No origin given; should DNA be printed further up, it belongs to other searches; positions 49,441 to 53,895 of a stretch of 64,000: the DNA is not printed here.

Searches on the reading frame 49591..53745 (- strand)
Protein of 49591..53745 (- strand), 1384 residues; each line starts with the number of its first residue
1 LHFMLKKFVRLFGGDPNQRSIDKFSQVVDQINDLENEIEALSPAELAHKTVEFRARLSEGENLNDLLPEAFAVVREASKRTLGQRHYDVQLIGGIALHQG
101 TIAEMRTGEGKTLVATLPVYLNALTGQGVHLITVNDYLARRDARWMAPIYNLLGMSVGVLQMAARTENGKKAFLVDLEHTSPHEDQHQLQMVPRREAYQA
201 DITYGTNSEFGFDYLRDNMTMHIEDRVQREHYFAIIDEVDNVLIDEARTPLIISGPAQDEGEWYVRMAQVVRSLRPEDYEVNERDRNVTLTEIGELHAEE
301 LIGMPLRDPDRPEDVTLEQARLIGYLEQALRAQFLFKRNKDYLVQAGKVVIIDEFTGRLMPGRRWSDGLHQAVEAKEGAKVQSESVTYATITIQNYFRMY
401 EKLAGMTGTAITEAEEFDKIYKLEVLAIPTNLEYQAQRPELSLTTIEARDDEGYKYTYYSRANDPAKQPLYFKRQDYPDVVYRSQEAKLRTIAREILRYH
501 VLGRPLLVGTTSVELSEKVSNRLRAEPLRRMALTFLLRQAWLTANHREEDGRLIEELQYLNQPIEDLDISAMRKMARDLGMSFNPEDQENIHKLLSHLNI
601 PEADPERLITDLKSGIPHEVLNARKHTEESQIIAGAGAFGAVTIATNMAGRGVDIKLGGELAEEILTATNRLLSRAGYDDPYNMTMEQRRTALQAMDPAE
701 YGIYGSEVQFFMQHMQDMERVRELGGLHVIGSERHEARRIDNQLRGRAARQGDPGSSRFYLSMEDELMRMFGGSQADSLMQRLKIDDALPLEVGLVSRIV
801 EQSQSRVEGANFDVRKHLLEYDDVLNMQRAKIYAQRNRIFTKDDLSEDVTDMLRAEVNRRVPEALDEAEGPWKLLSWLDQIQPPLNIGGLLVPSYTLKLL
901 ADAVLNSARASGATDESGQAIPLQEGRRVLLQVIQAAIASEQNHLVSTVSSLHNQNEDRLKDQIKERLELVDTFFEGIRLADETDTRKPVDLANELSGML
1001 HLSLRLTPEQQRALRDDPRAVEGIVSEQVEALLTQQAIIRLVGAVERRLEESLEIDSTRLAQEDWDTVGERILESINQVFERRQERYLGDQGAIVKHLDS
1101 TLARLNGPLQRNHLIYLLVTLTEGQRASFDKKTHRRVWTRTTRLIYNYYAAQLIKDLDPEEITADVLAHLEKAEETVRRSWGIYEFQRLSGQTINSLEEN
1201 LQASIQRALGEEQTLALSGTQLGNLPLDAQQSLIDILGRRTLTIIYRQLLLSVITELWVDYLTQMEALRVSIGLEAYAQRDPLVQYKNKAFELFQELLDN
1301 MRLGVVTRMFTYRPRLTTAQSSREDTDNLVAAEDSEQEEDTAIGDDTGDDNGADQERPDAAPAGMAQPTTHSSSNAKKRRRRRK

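Call 36: search_protein_families(library=pfam, proteins=[window:49591-53745:-], max_evalue=0.01)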
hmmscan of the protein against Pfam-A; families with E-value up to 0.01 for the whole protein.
window:49591-53745:- (1384 aa): 5 families
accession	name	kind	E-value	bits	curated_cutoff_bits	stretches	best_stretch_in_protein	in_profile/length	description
PF07517.20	SecA_DEAD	-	1.8e-124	415.2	24.6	1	14-417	6-289/290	SecA DEAD-like domain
PF21090.3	P-loop_SecA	-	1.5e-71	240.7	27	1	473-787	3-204/205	SecA P-loop domain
PF07516.18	SecA_SW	-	9.9e-45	153.5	26.7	2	790-934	1-141/200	SecA Wing and Scaffold domain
PF01043.26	SecA_PP_bind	-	2.1e-33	115.6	23.5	1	261-374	3-110/110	SecA preprotein cross-linking domain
PF00270.35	DEAD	-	0.0023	18.1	26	0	99-243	15-130/167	DEAD/DEAH box helicase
